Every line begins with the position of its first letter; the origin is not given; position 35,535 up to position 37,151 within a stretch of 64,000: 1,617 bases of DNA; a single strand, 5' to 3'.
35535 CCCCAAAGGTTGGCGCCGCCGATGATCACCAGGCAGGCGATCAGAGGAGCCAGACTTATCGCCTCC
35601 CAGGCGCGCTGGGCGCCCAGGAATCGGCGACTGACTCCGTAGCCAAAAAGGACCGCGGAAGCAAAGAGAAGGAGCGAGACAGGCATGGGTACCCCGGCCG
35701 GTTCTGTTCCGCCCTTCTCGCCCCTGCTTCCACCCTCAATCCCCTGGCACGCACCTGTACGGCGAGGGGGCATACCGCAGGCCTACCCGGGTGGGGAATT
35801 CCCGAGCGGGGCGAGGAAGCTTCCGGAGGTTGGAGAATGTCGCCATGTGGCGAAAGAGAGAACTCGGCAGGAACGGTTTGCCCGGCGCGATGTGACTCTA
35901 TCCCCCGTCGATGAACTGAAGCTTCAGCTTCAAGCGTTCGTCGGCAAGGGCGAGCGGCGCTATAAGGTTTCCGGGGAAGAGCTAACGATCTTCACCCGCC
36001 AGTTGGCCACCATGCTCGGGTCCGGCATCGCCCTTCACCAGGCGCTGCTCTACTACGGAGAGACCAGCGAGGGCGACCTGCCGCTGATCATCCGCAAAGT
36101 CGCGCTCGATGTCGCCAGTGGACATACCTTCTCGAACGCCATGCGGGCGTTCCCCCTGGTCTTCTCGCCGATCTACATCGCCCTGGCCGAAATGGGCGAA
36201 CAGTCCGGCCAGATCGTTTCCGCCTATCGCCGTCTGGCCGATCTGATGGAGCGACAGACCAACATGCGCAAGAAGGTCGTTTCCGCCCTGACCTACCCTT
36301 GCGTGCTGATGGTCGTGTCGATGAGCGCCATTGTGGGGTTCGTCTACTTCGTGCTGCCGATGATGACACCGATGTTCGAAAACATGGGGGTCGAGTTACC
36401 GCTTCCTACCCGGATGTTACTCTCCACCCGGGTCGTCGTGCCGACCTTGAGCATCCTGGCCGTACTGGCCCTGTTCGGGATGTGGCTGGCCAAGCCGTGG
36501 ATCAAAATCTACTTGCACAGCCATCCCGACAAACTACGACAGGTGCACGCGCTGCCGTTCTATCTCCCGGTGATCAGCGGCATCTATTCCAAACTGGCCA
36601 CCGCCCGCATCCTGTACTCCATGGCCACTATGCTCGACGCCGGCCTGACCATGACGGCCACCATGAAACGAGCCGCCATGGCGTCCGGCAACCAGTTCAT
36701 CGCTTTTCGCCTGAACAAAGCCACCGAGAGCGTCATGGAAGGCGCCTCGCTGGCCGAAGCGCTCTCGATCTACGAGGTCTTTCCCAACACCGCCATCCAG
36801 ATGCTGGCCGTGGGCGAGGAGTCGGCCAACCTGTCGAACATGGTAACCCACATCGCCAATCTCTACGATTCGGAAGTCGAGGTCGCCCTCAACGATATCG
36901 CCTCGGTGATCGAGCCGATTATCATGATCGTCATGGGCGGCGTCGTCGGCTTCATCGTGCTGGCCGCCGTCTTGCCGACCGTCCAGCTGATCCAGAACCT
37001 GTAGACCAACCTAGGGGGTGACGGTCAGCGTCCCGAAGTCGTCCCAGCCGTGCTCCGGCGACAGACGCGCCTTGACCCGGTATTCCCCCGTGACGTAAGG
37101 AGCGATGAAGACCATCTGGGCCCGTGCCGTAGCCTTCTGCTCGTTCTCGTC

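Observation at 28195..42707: Four paralogous GT-C-like polytopic membrane proteins (Emb/AftD-like architecture) within 15 kb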

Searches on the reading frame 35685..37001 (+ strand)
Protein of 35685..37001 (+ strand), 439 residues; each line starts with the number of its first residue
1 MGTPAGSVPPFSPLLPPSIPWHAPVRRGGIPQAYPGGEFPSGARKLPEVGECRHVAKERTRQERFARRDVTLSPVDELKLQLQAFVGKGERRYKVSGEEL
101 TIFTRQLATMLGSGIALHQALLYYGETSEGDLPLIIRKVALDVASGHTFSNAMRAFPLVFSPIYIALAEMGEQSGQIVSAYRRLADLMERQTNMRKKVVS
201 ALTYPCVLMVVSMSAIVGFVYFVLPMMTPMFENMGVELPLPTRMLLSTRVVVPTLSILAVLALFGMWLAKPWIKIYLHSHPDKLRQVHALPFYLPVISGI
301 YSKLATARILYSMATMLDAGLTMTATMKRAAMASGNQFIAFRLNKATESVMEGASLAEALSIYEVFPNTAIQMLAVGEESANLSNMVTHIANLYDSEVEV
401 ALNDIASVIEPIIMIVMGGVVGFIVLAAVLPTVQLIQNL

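Call 11: search_protein_families(library=pfam, proteins=[window:35685-37001:+], max_evalue=0.01)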
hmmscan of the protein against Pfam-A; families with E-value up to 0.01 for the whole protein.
window:35685-37001:+ (439 aa): 1 family
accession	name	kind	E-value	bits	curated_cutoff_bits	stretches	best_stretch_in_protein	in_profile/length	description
PF00482.28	T2SSF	-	7.4e-52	175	25.2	2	103-225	1-125/125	Type II secretion system (T2SS), protein F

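Call 70: search_protein_families(library=ncbifam, proteins=[window:35685-37001:+], max_evalue=0.001)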
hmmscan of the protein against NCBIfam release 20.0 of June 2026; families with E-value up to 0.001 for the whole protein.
window:35685-37001:+ (439 aa): 6 families
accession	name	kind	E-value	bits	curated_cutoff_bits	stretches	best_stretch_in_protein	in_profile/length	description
TIGR02120.1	GspF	equivalog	1.4e-78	264.9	424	1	58-438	22-400/401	type II secretion system inner membrane protein GspF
NF007861.0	PRK10573.1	equivalog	3.4e-60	204.2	401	1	93-435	54-394/401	protein transport protein HofC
NF052607.1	T4PiliAsmPilCThrm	equivalog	5.3e-60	203.6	700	1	98-439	66-404/406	type IV pilus assembly protein PilC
NF052606.1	T4PiliAsmPilCMyx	equivalog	7.5e-60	202.9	700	1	93-438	75-417/419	type IV pilus assembly protein PilC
NF047826.1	T3SSXpsF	equivalog_domain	1.6e-51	175.4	650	1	93-436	61-401/405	type II secretion system protein XpsF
NF041012.2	T4P_ComGB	equivalog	2.6e-34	119.1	240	1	103-437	6-332/332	competence type IV pilus assembly protein ComGB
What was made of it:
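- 35685..37004 (+): Orphan PilC/GspF-type platform protein (two T2SSF domains), convergent with GTC3. Pfam T2SSF 7e-52 (call 11); NCBIfam GspF 1.4e-78, below its cut-off (call 70).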
